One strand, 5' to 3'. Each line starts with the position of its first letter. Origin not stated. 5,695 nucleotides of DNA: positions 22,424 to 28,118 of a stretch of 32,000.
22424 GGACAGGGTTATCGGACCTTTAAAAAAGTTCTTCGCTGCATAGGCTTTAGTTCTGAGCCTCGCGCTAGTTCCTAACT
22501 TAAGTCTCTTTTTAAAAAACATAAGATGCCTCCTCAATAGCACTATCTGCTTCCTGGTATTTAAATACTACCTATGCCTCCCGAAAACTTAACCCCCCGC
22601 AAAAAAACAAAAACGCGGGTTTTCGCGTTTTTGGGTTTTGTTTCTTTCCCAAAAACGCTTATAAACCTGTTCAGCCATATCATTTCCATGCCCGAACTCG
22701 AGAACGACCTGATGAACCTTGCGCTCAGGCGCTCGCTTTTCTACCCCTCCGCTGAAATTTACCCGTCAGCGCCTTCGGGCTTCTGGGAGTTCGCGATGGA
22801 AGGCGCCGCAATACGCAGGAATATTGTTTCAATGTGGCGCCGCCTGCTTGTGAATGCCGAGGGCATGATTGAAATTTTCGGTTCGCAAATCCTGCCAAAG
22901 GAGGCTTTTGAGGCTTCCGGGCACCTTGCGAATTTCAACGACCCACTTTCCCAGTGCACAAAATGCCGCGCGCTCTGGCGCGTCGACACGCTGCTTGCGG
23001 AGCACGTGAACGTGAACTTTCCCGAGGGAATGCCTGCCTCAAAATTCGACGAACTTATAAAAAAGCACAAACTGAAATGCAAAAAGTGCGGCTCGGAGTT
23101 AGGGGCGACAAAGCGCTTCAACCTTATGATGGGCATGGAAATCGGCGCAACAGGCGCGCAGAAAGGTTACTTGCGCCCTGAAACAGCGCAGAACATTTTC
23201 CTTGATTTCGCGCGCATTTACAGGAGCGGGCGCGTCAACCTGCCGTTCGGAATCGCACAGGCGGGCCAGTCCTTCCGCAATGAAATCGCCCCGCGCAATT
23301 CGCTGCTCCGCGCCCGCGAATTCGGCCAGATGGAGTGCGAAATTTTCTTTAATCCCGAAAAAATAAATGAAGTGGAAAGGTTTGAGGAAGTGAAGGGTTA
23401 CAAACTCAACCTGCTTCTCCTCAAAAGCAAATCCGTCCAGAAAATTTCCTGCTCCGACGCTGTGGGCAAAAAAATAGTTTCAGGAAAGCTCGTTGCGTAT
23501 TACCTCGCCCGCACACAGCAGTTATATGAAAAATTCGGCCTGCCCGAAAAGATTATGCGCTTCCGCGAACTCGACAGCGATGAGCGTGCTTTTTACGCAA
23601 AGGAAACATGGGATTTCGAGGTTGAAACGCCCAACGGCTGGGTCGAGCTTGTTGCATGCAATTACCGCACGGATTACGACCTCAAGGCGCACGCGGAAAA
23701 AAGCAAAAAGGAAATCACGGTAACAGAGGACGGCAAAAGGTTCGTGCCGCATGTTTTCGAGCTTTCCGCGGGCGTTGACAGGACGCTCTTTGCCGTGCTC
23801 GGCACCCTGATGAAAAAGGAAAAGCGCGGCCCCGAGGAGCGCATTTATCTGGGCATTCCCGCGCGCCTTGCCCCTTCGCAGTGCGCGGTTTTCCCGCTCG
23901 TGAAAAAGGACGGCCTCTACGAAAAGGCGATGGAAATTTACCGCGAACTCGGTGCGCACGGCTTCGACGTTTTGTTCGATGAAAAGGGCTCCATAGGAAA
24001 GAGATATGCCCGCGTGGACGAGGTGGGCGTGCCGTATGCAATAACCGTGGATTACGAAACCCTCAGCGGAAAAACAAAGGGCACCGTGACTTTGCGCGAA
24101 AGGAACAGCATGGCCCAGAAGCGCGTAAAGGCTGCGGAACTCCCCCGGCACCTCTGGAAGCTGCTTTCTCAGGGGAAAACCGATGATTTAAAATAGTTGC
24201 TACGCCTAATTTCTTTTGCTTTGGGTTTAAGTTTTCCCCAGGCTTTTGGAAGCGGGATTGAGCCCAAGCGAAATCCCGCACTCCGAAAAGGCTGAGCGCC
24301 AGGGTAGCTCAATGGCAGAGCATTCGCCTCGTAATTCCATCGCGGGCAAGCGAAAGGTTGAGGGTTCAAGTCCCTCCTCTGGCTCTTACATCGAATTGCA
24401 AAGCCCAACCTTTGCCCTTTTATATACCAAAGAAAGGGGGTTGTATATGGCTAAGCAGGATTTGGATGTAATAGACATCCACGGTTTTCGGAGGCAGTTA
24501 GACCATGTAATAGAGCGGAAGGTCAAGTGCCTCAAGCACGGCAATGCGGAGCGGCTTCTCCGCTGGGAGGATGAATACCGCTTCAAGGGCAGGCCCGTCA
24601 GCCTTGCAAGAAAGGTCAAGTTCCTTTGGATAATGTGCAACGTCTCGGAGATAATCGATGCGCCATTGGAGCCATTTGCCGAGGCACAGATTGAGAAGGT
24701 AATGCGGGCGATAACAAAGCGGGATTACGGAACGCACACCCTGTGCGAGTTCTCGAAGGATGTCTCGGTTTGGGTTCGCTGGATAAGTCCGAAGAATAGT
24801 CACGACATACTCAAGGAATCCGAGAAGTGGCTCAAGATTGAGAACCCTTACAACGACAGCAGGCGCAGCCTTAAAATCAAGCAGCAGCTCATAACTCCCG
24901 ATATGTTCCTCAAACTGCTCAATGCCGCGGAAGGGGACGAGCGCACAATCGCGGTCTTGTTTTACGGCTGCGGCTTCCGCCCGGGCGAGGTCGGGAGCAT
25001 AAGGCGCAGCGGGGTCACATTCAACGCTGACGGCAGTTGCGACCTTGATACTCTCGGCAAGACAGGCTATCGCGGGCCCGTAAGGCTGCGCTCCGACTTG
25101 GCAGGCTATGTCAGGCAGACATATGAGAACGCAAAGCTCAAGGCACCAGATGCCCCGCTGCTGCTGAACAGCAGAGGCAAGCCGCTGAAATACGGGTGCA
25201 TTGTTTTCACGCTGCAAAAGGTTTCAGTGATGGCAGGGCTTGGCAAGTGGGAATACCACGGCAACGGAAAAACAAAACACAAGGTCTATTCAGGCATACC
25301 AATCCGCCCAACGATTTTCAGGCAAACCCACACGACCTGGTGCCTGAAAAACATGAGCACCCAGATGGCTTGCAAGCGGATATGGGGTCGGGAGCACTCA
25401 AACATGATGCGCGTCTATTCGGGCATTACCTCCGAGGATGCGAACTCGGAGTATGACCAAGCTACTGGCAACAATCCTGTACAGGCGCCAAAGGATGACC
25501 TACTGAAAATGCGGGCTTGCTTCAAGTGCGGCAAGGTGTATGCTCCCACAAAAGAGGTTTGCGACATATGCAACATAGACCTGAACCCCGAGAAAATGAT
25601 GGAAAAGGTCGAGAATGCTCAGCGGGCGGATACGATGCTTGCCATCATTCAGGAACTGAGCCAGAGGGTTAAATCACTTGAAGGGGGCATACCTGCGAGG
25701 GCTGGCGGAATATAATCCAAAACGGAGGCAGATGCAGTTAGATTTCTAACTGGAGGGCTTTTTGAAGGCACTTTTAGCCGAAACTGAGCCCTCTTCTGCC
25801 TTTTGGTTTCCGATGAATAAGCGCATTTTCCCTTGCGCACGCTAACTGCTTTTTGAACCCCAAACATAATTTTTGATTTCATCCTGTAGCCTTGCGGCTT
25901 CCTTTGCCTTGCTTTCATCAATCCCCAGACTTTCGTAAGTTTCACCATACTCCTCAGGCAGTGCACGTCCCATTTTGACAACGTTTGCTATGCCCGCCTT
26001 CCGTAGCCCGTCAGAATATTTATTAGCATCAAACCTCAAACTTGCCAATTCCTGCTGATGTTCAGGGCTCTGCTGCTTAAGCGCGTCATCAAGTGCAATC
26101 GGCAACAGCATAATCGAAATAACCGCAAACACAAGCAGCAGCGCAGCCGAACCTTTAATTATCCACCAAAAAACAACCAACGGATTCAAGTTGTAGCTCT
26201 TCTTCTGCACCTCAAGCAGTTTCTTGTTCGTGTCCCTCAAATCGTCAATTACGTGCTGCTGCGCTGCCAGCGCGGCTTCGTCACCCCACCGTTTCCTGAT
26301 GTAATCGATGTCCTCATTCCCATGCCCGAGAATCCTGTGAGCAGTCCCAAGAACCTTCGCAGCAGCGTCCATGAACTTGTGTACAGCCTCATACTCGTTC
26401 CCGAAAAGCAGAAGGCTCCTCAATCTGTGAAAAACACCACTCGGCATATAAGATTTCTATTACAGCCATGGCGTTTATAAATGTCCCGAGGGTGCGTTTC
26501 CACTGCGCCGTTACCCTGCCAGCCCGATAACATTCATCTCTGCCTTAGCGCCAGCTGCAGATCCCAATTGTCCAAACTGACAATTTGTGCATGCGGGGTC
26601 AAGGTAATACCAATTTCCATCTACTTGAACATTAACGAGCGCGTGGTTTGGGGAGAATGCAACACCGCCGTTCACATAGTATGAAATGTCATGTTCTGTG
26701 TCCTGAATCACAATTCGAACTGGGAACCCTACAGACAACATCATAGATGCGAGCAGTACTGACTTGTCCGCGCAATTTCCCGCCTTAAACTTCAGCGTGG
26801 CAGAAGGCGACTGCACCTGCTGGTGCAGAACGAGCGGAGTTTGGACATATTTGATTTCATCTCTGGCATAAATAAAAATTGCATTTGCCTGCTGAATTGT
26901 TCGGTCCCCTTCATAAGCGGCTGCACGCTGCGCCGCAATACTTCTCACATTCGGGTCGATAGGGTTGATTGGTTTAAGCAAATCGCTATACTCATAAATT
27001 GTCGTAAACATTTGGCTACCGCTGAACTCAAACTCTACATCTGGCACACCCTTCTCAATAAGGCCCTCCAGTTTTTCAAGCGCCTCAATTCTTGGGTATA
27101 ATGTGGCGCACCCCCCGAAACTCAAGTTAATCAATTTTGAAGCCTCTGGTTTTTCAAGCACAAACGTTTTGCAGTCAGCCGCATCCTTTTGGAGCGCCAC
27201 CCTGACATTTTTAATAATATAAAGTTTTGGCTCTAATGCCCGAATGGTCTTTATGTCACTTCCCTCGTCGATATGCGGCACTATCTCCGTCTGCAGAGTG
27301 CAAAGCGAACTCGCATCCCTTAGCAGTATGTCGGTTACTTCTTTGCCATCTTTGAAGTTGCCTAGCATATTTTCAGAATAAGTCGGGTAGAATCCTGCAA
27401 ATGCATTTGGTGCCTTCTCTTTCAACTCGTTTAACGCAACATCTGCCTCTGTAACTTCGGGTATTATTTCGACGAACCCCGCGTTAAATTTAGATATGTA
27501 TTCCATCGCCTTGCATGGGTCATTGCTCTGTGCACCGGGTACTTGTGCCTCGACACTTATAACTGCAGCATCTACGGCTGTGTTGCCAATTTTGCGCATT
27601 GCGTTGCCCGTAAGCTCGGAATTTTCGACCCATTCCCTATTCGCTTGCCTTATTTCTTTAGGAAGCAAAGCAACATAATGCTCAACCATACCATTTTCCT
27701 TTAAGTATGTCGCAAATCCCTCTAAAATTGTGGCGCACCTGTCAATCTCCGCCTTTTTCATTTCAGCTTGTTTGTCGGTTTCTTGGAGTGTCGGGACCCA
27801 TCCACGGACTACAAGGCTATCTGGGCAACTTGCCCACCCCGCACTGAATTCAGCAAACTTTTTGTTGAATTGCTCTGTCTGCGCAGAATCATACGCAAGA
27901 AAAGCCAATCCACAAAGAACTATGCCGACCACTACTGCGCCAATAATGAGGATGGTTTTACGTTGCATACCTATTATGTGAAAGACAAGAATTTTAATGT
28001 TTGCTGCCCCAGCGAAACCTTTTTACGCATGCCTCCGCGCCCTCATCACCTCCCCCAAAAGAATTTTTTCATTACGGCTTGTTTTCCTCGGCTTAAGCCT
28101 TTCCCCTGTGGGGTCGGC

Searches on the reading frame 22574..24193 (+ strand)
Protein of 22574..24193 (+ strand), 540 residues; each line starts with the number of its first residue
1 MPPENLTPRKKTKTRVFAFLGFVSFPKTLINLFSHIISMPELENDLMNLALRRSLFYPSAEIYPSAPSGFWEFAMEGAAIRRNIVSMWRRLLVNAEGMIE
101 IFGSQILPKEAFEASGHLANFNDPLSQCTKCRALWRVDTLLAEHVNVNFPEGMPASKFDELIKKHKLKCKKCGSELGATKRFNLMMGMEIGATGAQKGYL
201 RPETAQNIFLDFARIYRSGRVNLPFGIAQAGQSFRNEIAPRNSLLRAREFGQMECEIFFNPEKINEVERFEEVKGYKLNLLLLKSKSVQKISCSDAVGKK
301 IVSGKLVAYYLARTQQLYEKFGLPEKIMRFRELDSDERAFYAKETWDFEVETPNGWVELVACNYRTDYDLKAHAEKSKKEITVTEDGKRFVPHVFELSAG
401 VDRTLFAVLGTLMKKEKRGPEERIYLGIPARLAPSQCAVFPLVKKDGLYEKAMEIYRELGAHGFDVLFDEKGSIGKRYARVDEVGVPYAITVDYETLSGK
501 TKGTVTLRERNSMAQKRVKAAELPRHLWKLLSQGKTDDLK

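Call 18: search_protein_families(library=pfam, proteins=[window:22574-24193:+], max_evalue=0.01)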
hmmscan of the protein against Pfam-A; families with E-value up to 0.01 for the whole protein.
window:22574-24193:+ (540 aa): 2 families
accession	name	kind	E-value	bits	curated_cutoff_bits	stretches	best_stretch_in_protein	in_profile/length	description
PF03129.25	HGTP_anticodon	-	5.8e-20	71.7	21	1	436-525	1-89/94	Anticodon binding domain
PF00587.30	tRNA-synt_2b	-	2.9e-12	47.4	29.3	1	198-409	11-176/179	tRNA synthetase class II core domain (G, H, P, S and T)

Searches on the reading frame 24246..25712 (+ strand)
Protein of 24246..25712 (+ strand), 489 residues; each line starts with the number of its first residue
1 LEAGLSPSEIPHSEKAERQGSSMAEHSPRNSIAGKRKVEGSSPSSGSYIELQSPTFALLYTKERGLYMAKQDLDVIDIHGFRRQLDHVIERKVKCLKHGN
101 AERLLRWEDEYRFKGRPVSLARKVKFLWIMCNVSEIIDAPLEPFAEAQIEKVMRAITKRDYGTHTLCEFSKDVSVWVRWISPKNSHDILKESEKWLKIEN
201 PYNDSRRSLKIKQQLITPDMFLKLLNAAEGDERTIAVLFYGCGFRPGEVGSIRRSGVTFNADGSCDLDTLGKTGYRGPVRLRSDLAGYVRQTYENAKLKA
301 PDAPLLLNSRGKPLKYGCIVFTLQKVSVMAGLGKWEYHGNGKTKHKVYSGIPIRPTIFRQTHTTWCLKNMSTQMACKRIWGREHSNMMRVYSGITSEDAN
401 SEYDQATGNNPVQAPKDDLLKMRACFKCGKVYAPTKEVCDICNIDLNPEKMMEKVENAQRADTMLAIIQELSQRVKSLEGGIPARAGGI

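Call 18: search_protein_families(library=pfam, proteins=[window:24246-25712:+], max_evalue=0.01)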
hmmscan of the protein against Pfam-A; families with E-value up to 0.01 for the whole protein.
window:24246-25712:+ (489 aa): 1 family
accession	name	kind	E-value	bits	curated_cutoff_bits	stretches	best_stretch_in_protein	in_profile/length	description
PF00589.27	Phage_integrase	-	0.00016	21.9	27.1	1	216-392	3-166/172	Phage integrase family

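Call 78: search_protein_families(library=padloc, proteins=[window:24447-25712:+], max_evalue=0.01)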
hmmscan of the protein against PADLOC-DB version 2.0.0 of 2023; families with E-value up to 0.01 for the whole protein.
window:24447-25712:+ (422 aa): 0 families

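Call 108: search_protein_families(library=phrogs, proteins=[window:24447-25712:+], max_evalue=0.001)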
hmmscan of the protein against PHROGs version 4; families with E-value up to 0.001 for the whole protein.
window:24447-25712:+ (422 aa): 1 family
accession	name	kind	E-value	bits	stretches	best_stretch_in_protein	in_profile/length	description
phrog_1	-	integration and excision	7.3e-07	29.8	1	125-329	243-437/611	integrase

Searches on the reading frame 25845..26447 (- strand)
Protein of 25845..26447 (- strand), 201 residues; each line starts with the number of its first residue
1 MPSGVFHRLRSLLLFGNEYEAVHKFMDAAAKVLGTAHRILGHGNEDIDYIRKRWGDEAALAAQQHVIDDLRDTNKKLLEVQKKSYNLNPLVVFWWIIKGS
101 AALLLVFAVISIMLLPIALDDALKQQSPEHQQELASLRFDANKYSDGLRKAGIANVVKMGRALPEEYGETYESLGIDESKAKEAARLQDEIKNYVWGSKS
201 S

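Call 18: search_protein_families(library=pfam, proteins=[window:25845-26447:-], max_evalue=0.01)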
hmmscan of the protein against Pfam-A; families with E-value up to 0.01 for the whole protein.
window:25845-26447:- (201 aa): 1 family
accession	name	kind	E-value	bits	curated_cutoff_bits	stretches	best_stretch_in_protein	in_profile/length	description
PF21866.1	DUF6915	-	0.0024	18.5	27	1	17-66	19-69/102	Domain of unknown function (DUF6915)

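Call 78: search_protein_families(library=padloc, proteins=[window:25845-26447:-], max_evalue=0.01)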
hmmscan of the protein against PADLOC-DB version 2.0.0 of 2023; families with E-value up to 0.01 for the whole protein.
window:25845-26447:- (201 aa): 0 families

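Call 108: search_protein_families(library=phrogs, proteins=[window:25845-26447:-], max_evalue=0.001)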
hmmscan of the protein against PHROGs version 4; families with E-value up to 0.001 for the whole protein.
window:25845-26447:- (201 aa): 0 families

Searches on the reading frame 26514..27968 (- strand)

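Call 18: search_protein_families(library=pfam, proteins=[window:26514-27968:-], max_evalue=0.01)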
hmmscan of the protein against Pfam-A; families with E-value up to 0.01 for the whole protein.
window:26514-27968:- (485 aa): 2 families
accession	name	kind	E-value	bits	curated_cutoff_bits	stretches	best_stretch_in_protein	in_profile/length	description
PF01841.26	Transglut_core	-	6.1e-13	49.4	23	1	353-458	11-108/108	Transglutaminase-like superfamily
PF04473.18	DUF553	-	1.4e-05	25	20.5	1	367-466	32-121/140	Transglutaminase-like domain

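Call 78: search_protein_families(library=padloc, proteins=[window:26514-27968:-], max_evalue=0.01)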
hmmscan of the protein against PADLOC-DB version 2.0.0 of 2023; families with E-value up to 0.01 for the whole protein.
window:26514-27968:- (485 aa): 0 families

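Call 108: search_protein_families(library=phrogs, proteins=[window:26514-27968:-], max_evalue=0.001)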
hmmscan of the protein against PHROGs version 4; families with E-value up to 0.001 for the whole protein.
window:26514-27968:- (485 aa): 0 families
